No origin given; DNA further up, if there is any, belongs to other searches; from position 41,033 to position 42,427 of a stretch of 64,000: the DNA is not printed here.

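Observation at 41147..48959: AdnA-AdnB helicase-nuclease genes translationally coupled to a Dam-type N6-adenine methyltransferase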

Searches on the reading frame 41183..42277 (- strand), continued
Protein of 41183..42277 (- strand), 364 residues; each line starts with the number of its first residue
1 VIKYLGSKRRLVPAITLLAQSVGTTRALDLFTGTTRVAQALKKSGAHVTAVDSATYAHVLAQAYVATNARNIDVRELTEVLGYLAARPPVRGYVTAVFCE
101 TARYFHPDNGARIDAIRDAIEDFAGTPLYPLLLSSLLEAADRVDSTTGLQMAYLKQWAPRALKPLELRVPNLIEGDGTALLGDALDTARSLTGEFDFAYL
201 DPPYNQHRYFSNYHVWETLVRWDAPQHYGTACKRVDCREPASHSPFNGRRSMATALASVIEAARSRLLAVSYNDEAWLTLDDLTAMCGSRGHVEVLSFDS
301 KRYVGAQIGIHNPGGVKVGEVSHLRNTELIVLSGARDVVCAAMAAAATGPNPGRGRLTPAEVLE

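Call 17: find_encoding_contigs(protein=P0017, flank=10000, max_places=1)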
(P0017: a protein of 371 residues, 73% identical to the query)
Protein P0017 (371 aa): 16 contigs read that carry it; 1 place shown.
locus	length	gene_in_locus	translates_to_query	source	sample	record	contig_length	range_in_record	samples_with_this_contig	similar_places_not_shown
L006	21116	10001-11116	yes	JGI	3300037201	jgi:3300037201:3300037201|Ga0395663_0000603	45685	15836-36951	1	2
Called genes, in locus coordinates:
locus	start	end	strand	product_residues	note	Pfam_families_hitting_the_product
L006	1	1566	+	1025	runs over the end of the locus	PF02687:FtsX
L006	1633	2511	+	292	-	PF00005:ABC_tran, PF13304:AAA_21 (faint)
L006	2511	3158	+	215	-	PF00005:ABC_tran, PF13304:AAA_21 (faint)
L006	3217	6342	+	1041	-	PF12705:PDDEXK_1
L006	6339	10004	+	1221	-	PF00580:UvrD-helicase, PF13245:AAA_19 (faint), PF00580:UvrD-helicase, PF13361:UvrD_C, PF13538:UvrD_C_2 (faint), PF12705:PDDEXK_1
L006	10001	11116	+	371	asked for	PF02086:MethyltransfD12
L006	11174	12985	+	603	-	-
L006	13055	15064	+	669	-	PF00270:DEAD (weak), PF13307:Helicase_C_2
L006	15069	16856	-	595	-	PF00355:Rieske, PF13806:Rieske_2, PF22543:Rieske_4 (weak)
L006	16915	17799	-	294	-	PF03193:RsgA_GTPase (faint), PF00350:Dynamin_N (faint), PF01926:MMR_HSR1, PF02421:FeoB_N, PF00009:GTP_EFTU, PF07650:KH_2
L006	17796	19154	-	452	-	PF01595:CNNM, PF00571:CBS (weak), PF03471:CorC_HlyC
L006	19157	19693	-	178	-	PF02130:YbeY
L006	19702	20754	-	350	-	PF02562:PhoH, PF13245:AAA_19 (faint), PF13604:AAA_30 (weak)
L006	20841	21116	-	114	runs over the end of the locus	PF11969:DcpS_C, PF01230:HIT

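Call 19: search_solved_structures(query=window:41183-42277:-, max_evalue=0.01, show_alignments=2)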
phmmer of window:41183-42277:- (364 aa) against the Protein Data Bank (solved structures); distinct sequences matched with E-value up to 0.01: 0.

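Call 20: find_related_loci(query=A1, collection=genome_contigs, flank=10000)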
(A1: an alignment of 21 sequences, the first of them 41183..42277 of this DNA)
Query A1 (364 aa) in genome_contigs; peptide patterns used: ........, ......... (x = any residue, [..] = any of these).
600 stretches matched a pattern (row limit reached: there are more); 600 encode a relative of the query (tblastn E <= 1e-3); the best 80 are kept; 80 distinct loci.
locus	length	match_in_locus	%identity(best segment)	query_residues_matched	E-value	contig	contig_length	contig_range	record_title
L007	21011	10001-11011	79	2-334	2e-165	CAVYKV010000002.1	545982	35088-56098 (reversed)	MAG: uncultured Actinomycetota bacterium isolate MFD05512.bin.2.6 genome assembly, contig: contig_3191, whole genome sho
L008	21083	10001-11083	65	1-345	6e-145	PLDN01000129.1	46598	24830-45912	MAG: Acidimicrobiaceae bacterium isolate palsa_601 73.20111000_P2D.26_contig_1735, whole genome shotgun sequence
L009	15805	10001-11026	64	1-342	2e-143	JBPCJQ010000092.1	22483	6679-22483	MAG: Acidimicrobiales bacterium isolate TH_ant_mag_30 S1Ck127_1691287_flag_0_multi_15.0000_len_22483, whole genome shotg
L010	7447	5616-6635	64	1-339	4e-143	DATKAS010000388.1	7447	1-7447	MAG TPA_asm: Acidimicrobiales bacterium isolate SMAG_U15211 k141_3434465, whole genome shotgun sequence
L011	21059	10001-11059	63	1-352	6e-143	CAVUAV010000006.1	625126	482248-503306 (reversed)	MAG: uncultured Acidimicrobiales bacterium isolate MFD02199.bin.2.7 genome assembly, contig: contig_12272, whole genome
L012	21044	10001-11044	65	1-347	5e-142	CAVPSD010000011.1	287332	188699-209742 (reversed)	MAG: uncultured Acidimicrobiales bacterium isolate MFD10007.bin.2.165 genome assembly, contig: contig_38229, whole genom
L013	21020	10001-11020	65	1-339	7e-141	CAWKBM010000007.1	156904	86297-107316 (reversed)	MAG: uncultured Acidimicrobiales bacterium isolate MFD05442.bin.2.9 genome assembly, contig: contig_57517, whole genome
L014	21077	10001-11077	61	1-355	2e-140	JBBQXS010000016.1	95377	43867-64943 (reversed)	MAG: Acidimicrobiia bacterium isolate Co_metawrap_2126 Cmw_2126_k141_1977976_length_95377_cov_14.3415, whole genome shot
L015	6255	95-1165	62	1-354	4e-140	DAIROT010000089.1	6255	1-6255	MAG TPA_asm: Acidimicrobiales bacterium isolate CTOTU21798 NODE_2422_length_6255_cov_4.160161, whole genome shotgun sequ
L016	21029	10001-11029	62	1-343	7e-140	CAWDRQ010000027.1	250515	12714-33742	MAG: uncultured Acidimicrobiaceae bacterium isolate MFD04492.bin.2.153 genome assembly, contig: contig_8010, whole genom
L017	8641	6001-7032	62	1-344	8e-140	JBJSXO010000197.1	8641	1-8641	MAG: Actinomycetota bacterium isolate samp_4435_metabat2_4 samp_4435_1313672, whole genome shotgun sequence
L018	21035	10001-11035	62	1-344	8e-139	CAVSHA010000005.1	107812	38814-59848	MAG: uncultured Acidimicrobiaceae bacterium isolate MFD01476.bin.2.29 genome assembly, contig: contig_16958, whole genom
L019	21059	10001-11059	64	1-345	1e-138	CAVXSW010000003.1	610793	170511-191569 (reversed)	MAG: uncultured Acidimicrobiales bacterium isolate MFD09603.bin.2.51 genome assembly, contig: contig_11529, whole genome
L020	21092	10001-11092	61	1-352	1e-138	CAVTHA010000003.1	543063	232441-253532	MAG: uncultured Acidimicrobiales bacterium isolate MFD06092.bin.2.54 genome assembly, contig: contig_31398, whole genome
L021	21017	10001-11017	61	1-339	1e-138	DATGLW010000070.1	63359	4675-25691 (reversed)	MAG TPA_asm: Acidimicrobiales bacterium isolate SMAG_U9896 k141_582452, whole genome shotgun sequence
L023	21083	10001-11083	60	1-357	4e-138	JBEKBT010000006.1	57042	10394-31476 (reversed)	MAG: Acidimicrobiales bacterium isolate SPRUCE 142 SPRUCE_142_6, whole genome shotgun sequence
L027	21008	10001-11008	61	1-336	5e-137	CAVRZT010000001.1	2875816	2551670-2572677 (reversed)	MAG: uncultured Actinomycetes bacterium isolate MFD05942.bin.2.12 genome assembly, contig: contig_10582, whole genome sh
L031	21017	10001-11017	61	1-339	6e-136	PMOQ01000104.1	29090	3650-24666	MAG: Acidimicrobiaceae bacterium isolate palsa_461 73.20110600_P1M.5_contig_27453, whole genome shotgun sequence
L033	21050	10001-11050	60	1-349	1e-135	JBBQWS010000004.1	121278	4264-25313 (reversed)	MAG: Actinomycetes bacterium isolate Co_metawrap_2071 Cmw_2071_k141_25331458_length_121278_cov_12.9996, whole genome sho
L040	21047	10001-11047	64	1-345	1e-134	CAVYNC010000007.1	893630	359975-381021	MAG: uncultured Acidimicrobiaceae bacterium isolate MFD05705.bin.2.39 genome assembly, contig: contig_42741, whole genom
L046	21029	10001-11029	62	1-339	1e-133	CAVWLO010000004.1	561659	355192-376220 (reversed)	MAG: uncultured Acidimicrobiaceae bacterium isolate MFD09286.bin.2.1 genome assembly, contig: contig_31687, whole genome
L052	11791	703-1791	59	1-352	2e-132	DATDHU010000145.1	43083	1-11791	MAG TPA_asm: Acidimicrobiales bacterium isolate SMAG_U286 k141_997172, whole genome shotgun sequence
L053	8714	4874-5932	61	1-353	1e-132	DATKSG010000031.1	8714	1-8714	MAG TPA_asm: Acidimicrobiales bacterium isolate SMAG_U14048 k141_560589, whole genome shotgun sequence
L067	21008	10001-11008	60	1-334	2e-131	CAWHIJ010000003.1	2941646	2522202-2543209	MAG: uncultured Actinomycetota bacterium isolate MFD02979.bin.1.39 genome assembly, contig: contig_33790, whole genome s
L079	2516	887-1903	60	1-338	2e-137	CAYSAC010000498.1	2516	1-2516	MAG TPA_asm: uncultured Acidimicrobiaceae bacterium isolate SRP136066_co1_115 genome assembly, contig: NODE_92013_length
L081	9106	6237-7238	61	1-334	7e-130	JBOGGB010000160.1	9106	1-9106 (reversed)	MAG: Acidimicrobiales bacterium isolate TC-S_metabat2.bin.458_sub k127_3840565, whole genome shotgun sequence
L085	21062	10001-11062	58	1-354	8e-130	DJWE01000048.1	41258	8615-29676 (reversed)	MAG TPA_asm: Propionibacteriaceae bacterium UBA6238 UBA6238_contig_86739, whole genome shotgun sequence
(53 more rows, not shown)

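Call 31: search_solved_structures(query=A1, max_evalue=1, show_alignments=2)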
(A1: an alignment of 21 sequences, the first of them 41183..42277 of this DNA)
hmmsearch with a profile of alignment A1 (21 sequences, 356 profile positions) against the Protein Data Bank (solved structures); distinct sequences matched with E-value up to 1: 3.
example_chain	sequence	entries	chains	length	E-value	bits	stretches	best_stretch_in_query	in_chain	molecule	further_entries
7wzg_A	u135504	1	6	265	0.15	14.3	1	21-73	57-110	Cypemycin N-terminal methyltransferase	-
7wrk_A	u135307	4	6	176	0.43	12.7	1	148-189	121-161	hypothetical protein TTHA1873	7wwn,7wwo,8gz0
5bp9_A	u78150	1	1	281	0.98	11.6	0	5-73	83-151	Putative methyltransferase protein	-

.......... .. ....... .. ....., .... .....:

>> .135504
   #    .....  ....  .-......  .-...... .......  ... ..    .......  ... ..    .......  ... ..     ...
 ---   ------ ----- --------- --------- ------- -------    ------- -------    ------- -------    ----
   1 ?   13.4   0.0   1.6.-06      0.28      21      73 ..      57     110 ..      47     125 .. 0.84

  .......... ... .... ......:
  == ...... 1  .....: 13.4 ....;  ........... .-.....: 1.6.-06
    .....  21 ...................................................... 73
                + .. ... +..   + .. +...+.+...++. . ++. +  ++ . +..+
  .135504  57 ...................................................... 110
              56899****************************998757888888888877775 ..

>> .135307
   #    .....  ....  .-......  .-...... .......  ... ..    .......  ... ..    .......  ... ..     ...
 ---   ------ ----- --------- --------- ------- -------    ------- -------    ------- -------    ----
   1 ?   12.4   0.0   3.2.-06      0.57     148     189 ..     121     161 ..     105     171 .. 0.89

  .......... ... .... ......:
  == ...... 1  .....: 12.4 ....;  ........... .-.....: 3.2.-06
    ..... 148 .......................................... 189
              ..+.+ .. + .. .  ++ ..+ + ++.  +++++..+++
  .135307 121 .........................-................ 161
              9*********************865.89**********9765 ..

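Call 46: predict_structure(alignment_id=A1)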
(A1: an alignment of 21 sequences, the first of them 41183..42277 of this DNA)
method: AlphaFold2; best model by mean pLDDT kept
length: 364 residues; sequences in the alignment: 21
mean_pLDDT: 78.9   pTM: 0.82
mean pLDDT of the five models: 78.9, 78.4, 77.6, 77.6, 76.9
residues with pLDDT >= 90: 170; 70-90: 81; 50-70: 62; < 50: 51
segments of 3 or more residues with pLDDT < 50: 1-6, 145-157, 208-213, 225-236, 353-364
pLDDT, mean of each block of 10 residues (from residue 1): 48 92 97 91 97 88 97 97 96 80 76 93 94 92 54 49 85 95 89 95 62 62 49 47 72 90 96 82 94 89 58 57 71 97 85 43 35
secondary structure, 60 per line:
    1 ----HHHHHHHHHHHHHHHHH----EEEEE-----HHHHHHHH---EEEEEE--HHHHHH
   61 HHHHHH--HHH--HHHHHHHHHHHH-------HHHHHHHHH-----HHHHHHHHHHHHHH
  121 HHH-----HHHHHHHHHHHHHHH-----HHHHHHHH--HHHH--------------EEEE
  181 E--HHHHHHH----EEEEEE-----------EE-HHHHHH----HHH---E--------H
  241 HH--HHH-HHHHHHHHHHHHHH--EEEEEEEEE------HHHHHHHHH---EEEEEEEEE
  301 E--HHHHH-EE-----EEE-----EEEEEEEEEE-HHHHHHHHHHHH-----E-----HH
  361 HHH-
elements in order: H5-21 E26-30 H36-43 E47-52 H55-66 H74-85 H93-101 H107-123 H129-143 H149-156 H159-162 E177-181 H184-190 E195-200 H215-220 H249-262 E265-273 H280-288 E292-301 H304-308 E317-319 E325-334 H336-347 H359-363

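Call 50: fold_search(model_id=the predicted structure, library=pdb)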
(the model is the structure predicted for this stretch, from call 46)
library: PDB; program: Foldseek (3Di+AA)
matches with E <= 10: 1405; with E <= 0.001: 25
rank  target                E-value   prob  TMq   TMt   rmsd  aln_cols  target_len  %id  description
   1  3v97_A                4.7e-05  1.00  0.30  0.18   9.2       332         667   12  Crystal structure of bifunctional methyltransferase YcbY (RlmLK) from Escherichia coli, SAH binding (released 2012-02-29)
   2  4qdj                  1.4e-04  1.00  0.30  0.48  10.2       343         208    9  Crystal structure of magnesium protoporphyrin IX methyltransferase (ChlM) from Synechocystis PCC 6803 with bound SAM (released 2014-08-06)
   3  2b78                  1.6e-04  1.00  0.30  0.30   8.7       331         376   11  A putative sam-dependent methyltransferase from Streptococcus mutans (released 2006-10-31)
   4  7vvw_C                1.9e-04  1.00  0.34  0.42  13.8       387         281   10  MmtN-SAM complex (released 2022-04-20)
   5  4dmg_A                2.4e-04  1.00  0.31  0.30   9.7       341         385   15  Thermus thermophilus m5C1942 methyltransferase RlmO (released 2012-06-27)
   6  4qdk_A                2.6e-04  1.00  0.28  0.44  11.6       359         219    8  Crystal structure of magnesium protoporphyrin IX methyltransferase (ChlM) from Synechocystis PCC 6803 with bound SAH (released 2014-08-06)
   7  3dul_B                3.3e-04  1.00  0.26  0.43   9.9       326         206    9  Crystal Structure Analysis of the O-methyltransferase from Bacillus cereus (released 2008-08-05)
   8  4kdc                  4.0e-04  1.00  0.30  0.48  10.7       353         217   10  Crystal Structure of UBIG (released 2014-04-30)
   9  4wxh_A                4.4e-04  0.99  0.26  0.27  13.4       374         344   10  Carminomycin-4-O-methyltransferase (DnrK) variant (298Ser insert) in complex with S-adenosyl-L-homocysteine (SAH) and  (released 2015-07-29)
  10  4qdk_B                5.3e-04  1.00  0.29  0.45  10.9       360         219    8  Crystal structure of magnesium protoporphyrin IX methyltransferase (ChlM) from Synechocystis PCC 6803 with bound SAH (released 2014-08-06)
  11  1wy7_D                5.3e-04  1.00  0.26  0.43   9.4       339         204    8  crystal structure of a putative RNA methyltransferase PH1948 from Pyrococcus horikoshii (released 2005-12-13)
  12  5dpm                  5.9e-04  1.00  0.30  0.49  11.4       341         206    9  Crystal structure of UbiG mutant in complex with SAH (released 2016-09-21)
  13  7vvv_C                5.9e-04  0.99  0.32  0.40  13.8       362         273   12  Crystal structure of MmtN (released 2022-04-20)
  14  8ryf_B                6.3e-04  0.98  0.24  0.36  17.1       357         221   11  AzeJ in complex with MTA and AZE from Pseudomonas aeruginosa (P4(2)22) (released 2025-01-01)
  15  3ldf                  6.7e-04  1.00  0.32  0.31   9.2       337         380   12  Crystal structure of SMU.776, a putative methyltransferase complexed with SAH (released 2011-01-19)
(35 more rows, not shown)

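Call 54: search_protein_families(library=pfam, proteins=[L033:9303-10001:+, L046:9522-10001:+, L052:383-703:+, L053:4554-4871:+, L067:9402-10001:+, L079:162-887:+, L085:9075-10001:+, L027:9139-9990:+, L031:8414-9991:+, L040:7721-9991:+], max_evalue=0.0001)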
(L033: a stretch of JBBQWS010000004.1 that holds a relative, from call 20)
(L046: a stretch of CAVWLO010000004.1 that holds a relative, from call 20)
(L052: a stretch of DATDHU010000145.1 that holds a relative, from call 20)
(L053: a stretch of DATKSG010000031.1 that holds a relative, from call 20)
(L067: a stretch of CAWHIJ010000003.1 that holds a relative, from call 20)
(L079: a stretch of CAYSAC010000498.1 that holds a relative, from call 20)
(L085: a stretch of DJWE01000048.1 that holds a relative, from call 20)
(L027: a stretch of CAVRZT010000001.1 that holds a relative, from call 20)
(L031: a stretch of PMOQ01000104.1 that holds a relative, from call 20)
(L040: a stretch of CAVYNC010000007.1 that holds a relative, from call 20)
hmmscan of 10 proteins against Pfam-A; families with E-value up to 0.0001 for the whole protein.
L033:9303-10001:+ (233 aa): 2 families
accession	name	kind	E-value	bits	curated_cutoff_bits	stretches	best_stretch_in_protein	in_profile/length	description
PF13275.11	S4_2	-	3.1e-21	75.5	24.6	1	170-231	2-63/65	S4 domain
PF01479.30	S4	-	4.3e-05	23.6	22.8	1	177-223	2-48/48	S4 domain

L046:9522-10001:+ (160 aa): 0 families

L052:383-703:+ (107 aa): 0 families

L053:4554-4871:+ (106 aa): 0 families

L067:9402-10001:+ (200 aa): 0 families

L079:162-887:+ (242 aa): 0 families

L085:9075-10001:+ (309 aa): 1 family
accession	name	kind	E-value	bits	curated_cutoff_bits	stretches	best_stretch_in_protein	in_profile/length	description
PF04228.19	Zn_peptidase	-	1.8e-70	238.1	23.2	1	34-303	18-290/290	Putative neutral zinc metallopeptidase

L027:9139-9990:+ (284 aa): 1 family
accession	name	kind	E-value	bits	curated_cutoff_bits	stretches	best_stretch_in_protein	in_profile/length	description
PF00290.26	Trp_syntA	-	8.8e-67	225.2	27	1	38-263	5-235/259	Tryptophan synthase alpha chain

L031:8414-9991:+ (526 aa): 2 families
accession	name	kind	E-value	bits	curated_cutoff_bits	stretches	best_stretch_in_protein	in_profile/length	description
PF01565.28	FAD_binding_4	-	1.1e-27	96.8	26.4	1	94-226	1-138/139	FAD binding domain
PF08031.17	BBE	-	6.4e-18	64.9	20.6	1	478-522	1-45/45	Berberine and berberine like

L040:7721-9991:+ (757 aa): 3 families
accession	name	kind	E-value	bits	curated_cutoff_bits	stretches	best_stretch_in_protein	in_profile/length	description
PF00069.31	Pkinase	-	1e-44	153.4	31.7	1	21-226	1-202/263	Protein kinase domain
PF07714.23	PK_Tyr_Ser-Thr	-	1.8e-32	113.1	23.1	1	23-268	3-254/258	Protein tyrosine and serine/threonine kinase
PF03109.22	ABC1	-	1.6e-06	27.9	22.9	1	64-172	118-220/244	ABC1 atypical kinase-like domain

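Call 57: search_dna_similar(query=window:41183-42277:-, collection=plasmids, mode=protein, max_rows=12)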
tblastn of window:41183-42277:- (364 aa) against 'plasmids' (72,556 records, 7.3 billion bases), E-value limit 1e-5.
Records with a match: 88; places in all: 89; records where one place covers at least 80% of the query: 62.
Best place of each record, by identity: <60% 88.
By first word of the organism name: Enterococcus 24; Lactococcus 10; Staphylococcus 5; Lactiplantibacillus 5; Acinetobacter 4; Apilactobacillus 4; Lactobacillus 3; Helicobacter 3; Sphingobium 2; Sulfurospirillum 2; and 21 more.
By predicted mobility (MOB-suite, as given by PLSDB): non-mobilizable 37; conjugative 29; mobilizable 22.
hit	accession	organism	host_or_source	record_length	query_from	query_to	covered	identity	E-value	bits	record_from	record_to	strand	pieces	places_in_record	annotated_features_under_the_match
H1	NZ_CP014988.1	Lacticaseibacillus paracasei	Plate culture,beef from cattle ...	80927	1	303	83%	32.7%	1e-30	130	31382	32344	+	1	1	Dam family site-specific DNA-(adenine-N6)-methyltransferase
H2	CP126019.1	Bradyrhizobium japonicum USDA 123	Glycine max,soybean,root nodule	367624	1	303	83%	30.9%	7e-21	101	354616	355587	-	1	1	DNA adenine methylase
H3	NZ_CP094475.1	Lactococcus lactis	kefir grains,pure culture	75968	3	312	85%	29.8%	4e-22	105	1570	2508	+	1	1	none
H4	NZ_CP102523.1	Lactococcus lactis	Homo sapiens,Cell culture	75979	3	312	85%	29.8%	4e-22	105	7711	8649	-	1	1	none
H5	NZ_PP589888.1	Lactococcus sp.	Bacterial culture,Dairy environment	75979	3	312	85%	29.8%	4e-22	105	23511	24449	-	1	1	none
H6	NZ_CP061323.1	Lactococcus lactis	butter,butter starter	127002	3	312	85%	29.8%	4e-22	105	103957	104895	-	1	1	none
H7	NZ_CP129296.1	Lactococcus lactis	Food Material,Mixed Culture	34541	3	312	85%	29.8%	4e-22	105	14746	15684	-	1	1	DNA adenine methylase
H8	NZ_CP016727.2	Lactococcus lactis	Single cell,Fermented Meat Product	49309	3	312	85%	29.8%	4e-22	105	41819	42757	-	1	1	DNA adenine methylase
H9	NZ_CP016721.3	Lactococcus lactis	Single cell,Fermented Meat Product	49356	3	312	85%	29.8%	4e-22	105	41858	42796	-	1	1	DNA adenine methylase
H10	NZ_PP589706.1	Lactococcus sp.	Bacterial culture,Dairy environment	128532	3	312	85%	29.8%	4e-22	105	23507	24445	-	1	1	DNA adenine methylase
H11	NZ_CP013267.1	Sphingobium baderi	cell culture,soil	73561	2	293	80%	31.2%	9e-22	104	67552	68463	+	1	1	DNA adenine methylase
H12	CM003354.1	Sphingomonas sp. MEA3-1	single cell,soil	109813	2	293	80%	31.2%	9e-22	104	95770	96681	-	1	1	record has no annotation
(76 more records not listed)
